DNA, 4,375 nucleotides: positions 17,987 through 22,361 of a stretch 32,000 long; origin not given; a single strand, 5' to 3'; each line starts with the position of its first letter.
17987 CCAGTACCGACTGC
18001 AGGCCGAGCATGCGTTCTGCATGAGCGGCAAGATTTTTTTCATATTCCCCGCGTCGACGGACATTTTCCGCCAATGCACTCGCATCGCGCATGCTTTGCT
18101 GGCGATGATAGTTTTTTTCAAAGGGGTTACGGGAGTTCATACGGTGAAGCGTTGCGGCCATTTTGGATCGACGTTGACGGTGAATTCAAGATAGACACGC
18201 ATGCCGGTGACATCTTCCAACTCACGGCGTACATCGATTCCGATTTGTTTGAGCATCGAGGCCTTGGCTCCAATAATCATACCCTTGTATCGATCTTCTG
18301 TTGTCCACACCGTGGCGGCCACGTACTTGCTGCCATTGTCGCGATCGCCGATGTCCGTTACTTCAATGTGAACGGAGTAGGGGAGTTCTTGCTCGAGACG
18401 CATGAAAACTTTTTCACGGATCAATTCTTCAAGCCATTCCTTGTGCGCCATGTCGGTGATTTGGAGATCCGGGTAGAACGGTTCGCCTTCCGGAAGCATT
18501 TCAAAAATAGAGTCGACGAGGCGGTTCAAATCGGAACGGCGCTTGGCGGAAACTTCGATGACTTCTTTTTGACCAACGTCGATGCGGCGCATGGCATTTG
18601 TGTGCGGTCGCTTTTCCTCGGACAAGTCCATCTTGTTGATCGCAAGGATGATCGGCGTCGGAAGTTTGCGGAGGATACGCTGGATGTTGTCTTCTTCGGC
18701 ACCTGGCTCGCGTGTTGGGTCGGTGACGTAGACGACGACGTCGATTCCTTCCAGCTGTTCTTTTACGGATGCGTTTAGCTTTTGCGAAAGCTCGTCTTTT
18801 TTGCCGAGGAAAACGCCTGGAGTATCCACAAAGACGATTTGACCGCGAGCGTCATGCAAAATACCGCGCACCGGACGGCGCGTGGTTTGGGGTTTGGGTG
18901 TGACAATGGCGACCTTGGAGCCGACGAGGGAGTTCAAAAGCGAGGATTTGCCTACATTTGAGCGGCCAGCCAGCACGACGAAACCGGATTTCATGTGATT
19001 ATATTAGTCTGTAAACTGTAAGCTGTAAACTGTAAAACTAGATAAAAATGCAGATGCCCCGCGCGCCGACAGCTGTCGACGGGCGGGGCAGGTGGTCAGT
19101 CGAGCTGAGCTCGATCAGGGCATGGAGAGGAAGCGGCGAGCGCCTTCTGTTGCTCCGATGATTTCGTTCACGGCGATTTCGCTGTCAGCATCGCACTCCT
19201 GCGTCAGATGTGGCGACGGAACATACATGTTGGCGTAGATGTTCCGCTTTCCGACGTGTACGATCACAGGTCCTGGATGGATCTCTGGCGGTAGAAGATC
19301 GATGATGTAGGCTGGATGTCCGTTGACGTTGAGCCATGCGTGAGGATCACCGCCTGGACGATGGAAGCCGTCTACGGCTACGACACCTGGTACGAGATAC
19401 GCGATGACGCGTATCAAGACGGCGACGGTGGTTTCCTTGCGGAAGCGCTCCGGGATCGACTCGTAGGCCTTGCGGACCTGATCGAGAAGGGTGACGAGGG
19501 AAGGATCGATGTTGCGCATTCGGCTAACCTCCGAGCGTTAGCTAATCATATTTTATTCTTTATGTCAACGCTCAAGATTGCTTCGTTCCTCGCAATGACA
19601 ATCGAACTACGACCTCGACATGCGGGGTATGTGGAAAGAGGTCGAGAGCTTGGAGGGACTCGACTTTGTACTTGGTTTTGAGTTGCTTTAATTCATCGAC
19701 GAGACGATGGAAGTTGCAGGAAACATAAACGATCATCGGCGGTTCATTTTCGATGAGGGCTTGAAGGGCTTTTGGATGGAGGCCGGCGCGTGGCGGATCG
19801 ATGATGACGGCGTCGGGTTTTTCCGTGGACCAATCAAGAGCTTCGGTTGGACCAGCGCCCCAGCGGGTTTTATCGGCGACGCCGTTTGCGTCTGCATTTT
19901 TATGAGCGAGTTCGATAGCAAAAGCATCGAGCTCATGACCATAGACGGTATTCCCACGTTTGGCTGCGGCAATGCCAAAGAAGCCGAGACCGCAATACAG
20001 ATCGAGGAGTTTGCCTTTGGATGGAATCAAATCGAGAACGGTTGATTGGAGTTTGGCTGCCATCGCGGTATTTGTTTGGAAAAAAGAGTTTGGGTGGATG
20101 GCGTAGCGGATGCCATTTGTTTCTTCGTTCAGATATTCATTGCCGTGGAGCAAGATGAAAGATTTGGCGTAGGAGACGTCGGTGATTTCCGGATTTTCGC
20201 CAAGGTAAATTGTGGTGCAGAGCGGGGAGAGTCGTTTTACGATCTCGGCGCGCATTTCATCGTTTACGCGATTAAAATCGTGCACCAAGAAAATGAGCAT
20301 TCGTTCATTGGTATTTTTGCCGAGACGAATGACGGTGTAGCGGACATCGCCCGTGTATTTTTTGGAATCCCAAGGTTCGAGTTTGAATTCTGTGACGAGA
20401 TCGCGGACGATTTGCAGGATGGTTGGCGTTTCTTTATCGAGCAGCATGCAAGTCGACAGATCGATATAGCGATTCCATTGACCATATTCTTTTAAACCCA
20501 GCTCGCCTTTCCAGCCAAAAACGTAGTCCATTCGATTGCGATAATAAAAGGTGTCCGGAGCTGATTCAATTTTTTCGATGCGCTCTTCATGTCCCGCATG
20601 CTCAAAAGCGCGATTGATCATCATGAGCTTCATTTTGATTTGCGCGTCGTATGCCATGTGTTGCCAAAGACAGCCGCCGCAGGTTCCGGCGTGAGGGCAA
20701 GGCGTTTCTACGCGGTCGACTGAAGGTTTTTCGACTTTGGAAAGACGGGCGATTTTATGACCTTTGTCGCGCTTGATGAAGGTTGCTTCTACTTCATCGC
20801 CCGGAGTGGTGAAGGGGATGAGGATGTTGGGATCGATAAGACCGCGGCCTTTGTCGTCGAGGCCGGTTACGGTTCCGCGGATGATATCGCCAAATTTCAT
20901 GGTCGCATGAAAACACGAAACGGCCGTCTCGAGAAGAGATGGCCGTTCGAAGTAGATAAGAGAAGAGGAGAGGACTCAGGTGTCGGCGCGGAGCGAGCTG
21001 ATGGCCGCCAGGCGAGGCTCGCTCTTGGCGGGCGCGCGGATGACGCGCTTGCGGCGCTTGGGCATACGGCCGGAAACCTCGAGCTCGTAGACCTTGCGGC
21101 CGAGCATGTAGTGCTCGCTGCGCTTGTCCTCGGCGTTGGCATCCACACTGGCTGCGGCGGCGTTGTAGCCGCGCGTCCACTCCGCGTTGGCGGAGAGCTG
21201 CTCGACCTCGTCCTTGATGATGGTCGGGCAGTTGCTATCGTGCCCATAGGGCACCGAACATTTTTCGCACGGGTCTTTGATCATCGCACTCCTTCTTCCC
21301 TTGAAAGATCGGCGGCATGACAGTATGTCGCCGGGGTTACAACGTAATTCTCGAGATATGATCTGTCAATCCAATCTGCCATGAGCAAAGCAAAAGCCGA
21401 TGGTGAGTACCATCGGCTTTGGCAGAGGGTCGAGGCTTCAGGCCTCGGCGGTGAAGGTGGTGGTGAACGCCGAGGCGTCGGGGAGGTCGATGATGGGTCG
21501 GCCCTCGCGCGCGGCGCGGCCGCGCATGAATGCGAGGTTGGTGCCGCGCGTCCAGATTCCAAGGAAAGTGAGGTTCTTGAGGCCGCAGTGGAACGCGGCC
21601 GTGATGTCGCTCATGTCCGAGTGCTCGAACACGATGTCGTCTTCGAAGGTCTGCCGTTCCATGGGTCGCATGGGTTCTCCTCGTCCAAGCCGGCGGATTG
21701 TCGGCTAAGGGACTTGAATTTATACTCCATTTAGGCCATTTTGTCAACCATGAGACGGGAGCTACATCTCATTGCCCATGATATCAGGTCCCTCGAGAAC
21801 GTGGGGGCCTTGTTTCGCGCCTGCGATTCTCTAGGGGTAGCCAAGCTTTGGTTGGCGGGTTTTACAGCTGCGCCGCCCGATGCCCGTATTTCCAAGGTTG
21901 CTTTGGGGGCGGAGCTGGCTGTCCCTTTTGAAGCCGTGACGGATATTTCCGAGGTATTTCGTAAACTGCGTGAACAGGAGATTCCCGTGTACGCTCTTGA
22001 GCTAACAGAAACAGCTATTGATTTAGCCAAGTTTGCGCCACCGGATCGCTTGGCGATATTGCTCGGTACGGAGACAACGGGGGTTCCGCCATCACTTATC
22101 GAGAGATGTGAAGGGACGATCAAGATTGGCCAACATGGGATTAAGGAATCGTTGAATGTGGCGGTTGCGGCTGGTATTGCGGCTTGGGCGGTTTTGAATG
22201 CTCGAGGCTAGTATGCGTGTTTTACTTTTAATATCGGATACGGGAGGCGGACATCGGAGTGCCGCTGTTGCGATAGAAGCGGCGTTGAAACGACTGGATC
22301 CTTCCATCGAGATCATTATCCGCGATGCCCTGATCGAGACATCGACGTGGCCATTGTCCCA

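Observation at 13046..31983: Six compact GC-rich, SD-bearing orphan cassettes scattered through an SD-poor, lower-GC housekeeping backbone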

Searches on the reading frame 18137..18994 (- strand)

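Call 5: search_protein_families(library=pfam, proteins=[window:18137-18994:-], max_evalue=0.001)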
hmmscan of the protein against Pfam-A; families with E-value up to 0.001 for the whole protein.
window:18137-18994:- (285 aa): 11 families
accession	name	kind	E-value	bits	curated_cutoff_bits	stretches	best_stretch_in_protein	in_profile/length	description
PF01926.29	MMR_HSR1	-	3.4e-25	88.8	21.9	1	6-121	2-113/113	50S ribosome-binding GTPase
PF02421.24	FeoB_N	-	7.9e-12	45.4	27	1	6-163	3-156/156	Ferrous iron transport protein B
PF07650.23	KH_2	-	5.8e-09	36.1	22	1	203-279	1-77/78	KH domain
PF04548.22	AIG1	-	7.1e-09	35.7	27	1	6-107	3-107/212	AIG1 family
PF03193.22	RsgA_GTPase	-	1.1e-08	35.6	30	1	2-61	105-168/174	RsgA GTPase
PF00350.29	Dynamin_N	-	1.4e-08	35.4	27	1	6-42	1-36/168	Dynamin family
PF00009.33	GTP_EFTU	-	3.2e-07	30.6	26.5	1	53-168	71-187/188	Elongation factor Tu GTP binding domain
PF10662.15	PduV-EutP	-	2.9e-05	24.3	21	1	6-163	4-141/143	Ethanolamine utilisation - propanediol utilisation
PF16897.10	MMR_HSR1_Xtn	-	0.00032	21.1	35.2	1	114-167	57-104/106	C-terminal region of MMR_HSR1 domain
PF00071.28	Ras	-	0.00036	20.6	21.6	0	6-165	2-158/162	Ras family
PF09439.16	SRPRB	-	0.00064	19.6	25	0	5-158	5-151/178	Signal recognition particle receptor beta subunit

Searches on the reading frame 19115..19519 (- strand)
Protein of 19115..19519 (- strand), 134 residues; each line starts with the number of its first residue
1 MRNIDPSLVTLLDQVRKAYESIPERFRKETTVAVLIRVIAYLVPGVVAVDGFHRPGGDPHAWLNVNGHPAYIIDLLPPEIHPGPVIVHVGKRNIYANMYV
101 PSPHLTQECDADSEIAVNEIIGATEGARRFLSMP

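Call 4: search_protein_families(library=pfam, proteins=[window:19115-19519:-], max_evalue=0.1)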
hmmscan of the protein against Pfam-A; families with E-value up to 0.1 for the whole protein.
window:19115-19519:- (134 aa): 0 families

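Call 46: search_protein_families(library=phrogs, proteins=[window:19115-19519:-], max_evalue=0.1)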
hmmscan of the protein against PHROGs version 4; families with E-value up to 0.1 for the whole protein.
window:19115-19519:- (134 aa): 0 families

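Call 47: search_protein_families(library=padloc, proteins=[window:19115-19519:-], max_evalue=0.1)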
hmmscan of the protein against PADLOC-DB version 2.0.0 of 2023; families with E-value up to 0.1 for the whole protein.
window:19115-19519:- (134 aa): 0 families

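Call 48: search_protein_families(library=ncbifam, proteins=[window:19115-19519:-], max_evalue=0.1)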
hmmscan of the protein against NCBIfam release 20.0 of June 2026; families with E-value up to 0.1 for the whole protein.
window:19115-19519:- (134 aa): 1 family
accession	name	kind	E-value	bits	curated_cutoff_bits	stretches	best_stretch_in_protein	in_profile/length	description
NF033868.0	trim_DfrA36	exception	0.056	13.1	360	1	14-47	43-78/170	trimethoprim-resistant dihydrofolate reductase DfrA36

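Call 53: find_homologous_proteins(query=window:19115-19519:-, max_evalue=0.01)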
Query window:19115-19519:- (134 aa): 10 proteins with E <= 0.01 among 19 candidates.
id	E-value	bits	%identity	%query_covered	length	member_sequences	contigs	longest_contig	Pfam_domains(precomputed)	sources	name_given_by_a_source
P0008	8.9e-85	299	100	100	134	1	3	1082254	-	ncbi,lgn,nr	ncbi:hypothetical protein IPH19_05320 [Candidatus Uhrbacteria bacterium]|nr:MAG: hypothetical protei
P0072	1.0e-55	205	71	100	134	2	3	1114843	-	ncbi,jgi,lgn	jgi:hypothetical protein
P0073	8.7e-37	144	54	100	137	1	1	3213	-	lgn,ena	-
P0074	4.6e-33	132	54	100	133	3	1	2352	-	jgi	-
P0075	6.6e-31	125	55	100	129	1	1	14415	-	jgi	jgi:hypothetical protein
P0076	2.4e-26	110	50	100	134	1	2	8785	-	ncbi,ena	-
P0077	2.3e-23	101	49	100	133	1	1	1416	-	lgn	-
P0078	4.1e-23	100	45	100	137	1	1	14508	-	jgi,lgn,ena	jgi:hypothetical protein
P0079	9.4e-23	99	47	100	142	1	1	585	-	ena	-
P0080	1.7e-19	88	45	99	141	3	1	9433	-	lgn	-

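Call 62: predict_structure(alignment_id=A4)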
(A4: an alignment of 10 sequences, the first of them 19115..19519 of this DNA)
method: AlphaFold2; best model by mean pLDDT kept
length: 134 residues; sequences in the alignment: 10
mean_pLDDT: 88.5   pTM: 0.84
mean pLDDT of the five models: 88.5, 88.0, 87.9, 87.6, 87.0
residues with pLDDT >= 90: 89; 70-90: 38; 50-70: 6; < 50: 1
segments of 3 or more residues with pLDDT < 50: none
pLDDT, mean of each block of 10 residues (from residue 1): 79 95 93 95 96 87 93 84 83 78 93 95 89 69
secondary structure, 60 per line:
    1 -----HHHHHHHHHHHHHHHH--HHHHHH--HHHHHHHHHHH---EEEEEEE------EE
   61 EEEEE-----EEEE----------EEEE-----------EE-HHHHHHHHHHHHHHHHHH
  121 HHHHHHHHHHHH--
elements in order: H6-21 H24-29 H32-42 E46-52 E59-65 E71-74 E85-88 H103-132

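Call 66: fold_search(model_id=the predicted structure, library=pdb)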
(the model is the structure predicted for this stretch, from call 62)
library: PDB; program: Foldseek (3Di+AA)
matches with E <= 10: 192; with E <= 0.001: 0
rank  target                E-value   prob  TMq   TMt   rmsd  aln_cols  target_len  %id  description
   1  9nkg_A                2.4e-01  0.06  0.15  0.08  19.8       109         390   19  Structure of substrate engaged MIDN-bound human 26S proteasome, EB-MIDN (Composite map) (released 2025-05-07)
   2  3wa1                  8.4e-01  0.13  0.23  0.10   6.2        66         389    8  Crystal structure of BinB: A receptor binding component of the binary toxin from Lysinibacillus sphaericus (released 2014-07-02)
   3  1gtm_A                1.5e+00  0.06  0.18  0.07  13.6        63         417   10  STRUCTURE OF GLUTAMATE DEHYDROGENASE (released 1997-01-11)
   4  6msg_A                1.5e+00  0.04  0.17  0.08  13.2        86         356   14  Cryo-EM structures and dynamics of substrate-engaged human 26S proteasome (released 2018-11-21)
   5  6a3j_C                1.6e+00  0.05  0.21  0.08  18.0       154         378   12  Levoglucosan dehydrogenase, complex with NADH and L-sorbose (released 2018-09-26)
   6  6a3i_D                1.7e+00  0.02  0.17  0.08  21.0       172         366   14  Levoglucosan dehydrogenase, complex with NADH and levoglucosan (released 2018-09-26)
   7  9vyf_L                2.1e+00  0.04  0.19  0.06  16.6        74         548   16  Cyanopodophage Pan3 portal complex (released 2025-11-26)
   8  5wbf_A                2.3e+00  0.06  0.22  0.14  10.4        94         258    5  Double CACHE (dCACHE) sensing domain of TlpC chemoreceptor from Helicobacter pylori (released 2017-11-08)
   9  7ui9_f                2.3e+00  0.03  0.20  0.17  20.8       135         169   10  Core Mediator-PICearly (Copy A) (released 2023-02-15)
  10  6hsy                  2.4e+00  0.04  0.25  0.19  17.3       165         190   10  Two-phospholipid-bound crystal structure of the substrate-binding protein Ttg2D from Pseudomonas aeruginosa (released 2019-10-23)
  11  7at2_A                2.4e+00  0.04  0.19  0.10   8.0        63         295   16  Crystal structure of inactive EstD11 S144A (released 2021-03-03)
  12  6a3g_C                2.4e+00  0.03  0.21  0.09  18.7       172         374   13  Levoglucosan dehydrogenase, complex with NADH (released 2018-09-26)
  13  6msb_A                2.4e+00  0.01  0.14  0.06  22.3       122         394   15  Cryo-EM structures and dynamics of substrate-engaged human 26S proteasome (released 2018-12-05)
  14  8ar8_F                2.6e+00  0.04  0.20  0.07  15.0        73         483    7  Bovine glutamate dehydrogenase in complex with ADP at 2.4 A resolution (released 2022-10-05)
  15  9vyf_J                2.6e+00  0.03  0.16  0.06  16.4        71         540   13  Cyanopodophage Pan3 portal complex (released 2025-11-26)
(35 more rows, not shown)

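Call 73: search_solved_structures(query=A4, max_evalue=1)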
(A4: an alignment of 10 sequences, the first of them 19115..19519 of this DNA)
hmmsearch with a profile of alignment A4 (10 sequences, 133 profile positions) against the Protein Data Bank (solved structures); distinct sequences matched with E-value up to 1: 0.

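Call 84: search_dna_similar(query=window:19115-19519:-, collection=phages, mode=protein, max_evalue=0.01, max_rows=5)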
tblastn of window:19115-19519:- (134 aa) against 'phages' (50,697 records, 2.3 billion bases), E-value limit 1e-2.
No match.

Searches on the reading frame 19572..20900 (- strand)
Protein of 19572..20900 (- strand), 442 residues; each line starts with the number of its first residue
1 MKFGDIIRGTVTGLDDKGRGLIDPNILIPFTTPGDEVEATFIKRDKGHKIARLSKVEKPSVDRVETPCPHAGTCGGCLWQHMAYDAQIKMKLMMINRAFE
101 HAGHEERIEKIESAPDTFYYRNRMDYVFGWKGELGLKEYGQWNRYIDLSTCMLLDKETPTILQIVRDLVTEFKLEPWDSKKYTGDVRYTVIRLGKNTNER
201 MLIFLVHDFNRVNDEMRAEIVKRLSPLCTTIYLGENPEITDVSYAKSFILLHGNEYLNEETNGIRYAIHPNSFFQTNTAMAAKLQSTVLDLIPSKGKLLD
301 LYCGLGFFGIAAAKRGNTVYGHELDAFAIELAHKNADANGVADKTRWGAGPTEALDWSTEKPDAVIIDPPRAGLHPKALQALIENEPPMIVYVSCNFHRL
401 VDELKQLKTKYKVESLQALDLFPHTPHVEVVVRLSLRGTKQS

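Call 5: search_protein_families(library=pfam, proteins=[window:19572-20900:-], max_evalue=0.001)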
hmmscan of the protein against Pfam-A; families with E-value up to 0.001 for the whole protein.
window:19572-20900:- (442 aa): 9 families
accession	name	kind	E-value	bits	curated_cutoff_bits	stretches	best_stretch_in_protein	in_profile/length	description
PF05958.17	tRNA_U5-meth_tr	-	2e-25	90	23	2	363-434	285-354/357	tRNA (Uracil-5-)-methyltransferase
PF05175.20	MTS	-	2.3e-08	34.3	23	1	270-383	8-123/170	Methyltransferase small domain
PF21579.3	PabTrmU54_TRAM_dom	-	3.2e-07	30.6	27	1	7-51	1-45/56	tRNA (uracil(54)-C(5))-methyltransferase, TRAM domain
PF13847.12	Methyltransf_31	-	1.6e-06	28.3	27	1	294-410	3-128/145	Methyltransferase domain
PF06325.19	PrmA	-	1.4e-05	25.2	22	1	293-346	160-214/296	Ribosomal protein L11 methyltransferase (PrmA)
PF13649.12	Methyltransf_25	-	3.1e-05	25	27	1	299-367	2-70/97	Methyltransferase domain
PF03602.21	Cons_hypoth95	-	3.1e-05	24.2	24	1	295-385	42-139/182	Conserved hypothetical protein 95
PF09445.16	Methyltransf_15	-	4.9e-05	23.4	22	1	297-374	3-84/165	RNA cap guanine-N2 methyltransferase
PF02475.24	TRM5-TYW2_MTfase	-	0.00025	21.5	28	1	262-355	6-99/164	TRM5/TYW2 methyltransferase domain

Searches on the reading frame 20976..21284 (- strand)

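Call 4: search_protein_families(library=pfam, proteins=[window:20976-21284:-], max_evalue=0.1)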
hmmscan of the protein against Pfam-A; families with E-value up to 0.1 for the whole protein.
window:20976-21284:- (102 aa): 0 families

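Call 46: search_protein_families(library=phrogs, proteins=[window:20976-21284:-], max_evalue=0.1)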
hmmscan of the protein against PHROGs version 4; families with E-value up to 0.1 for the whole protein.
window:20976-21284:- (102 aa): 0 families

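Call 47: search_protein_families(library=padloc, proteins=[window:20976-21284:-], max_evalue=0.1)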
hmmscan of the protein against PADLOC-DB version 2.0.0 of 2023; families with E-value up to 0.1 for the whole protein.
window:20976-21284:- (102 aa): 1 family
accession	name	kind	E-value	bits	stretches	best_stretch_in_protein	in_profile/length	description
PDLC04055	PD-T4-6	-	0.031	11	1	33-83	232-281/496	-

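Call 48: search_protein_families(library=ncbifam, proteins=[window:20976-21284:-], max_evalue=0.1)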
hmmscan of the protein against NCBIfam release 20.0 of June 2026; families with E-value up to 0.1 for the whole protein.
window:20976-21284:- (102 aa): 0 families

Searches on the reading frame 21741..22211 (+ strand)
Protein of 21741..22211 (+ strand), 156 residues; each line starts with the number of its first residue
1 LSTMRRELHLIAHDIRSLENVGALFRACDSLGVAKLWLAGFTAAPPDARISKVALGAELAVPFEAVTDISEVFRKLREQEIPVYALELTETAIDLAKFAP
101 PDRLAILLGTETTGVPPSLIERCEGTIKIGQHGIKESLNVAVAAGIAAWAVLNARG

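Call 5: search_protein_families(library=pfam, proteins=[window:21741-22211:+], max_evalue=0.001)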
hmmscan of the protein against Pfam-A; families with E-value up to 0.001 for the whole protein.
window:21741-22211:+ (156 aa): 1 family
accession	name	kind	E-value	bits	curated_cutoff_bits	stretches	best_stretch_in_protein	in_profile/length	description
PF00588.24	SpoU_methylase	-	8.9e-31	107.3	29.7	1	8-148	2-141/142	SpoU rRNA Methylase family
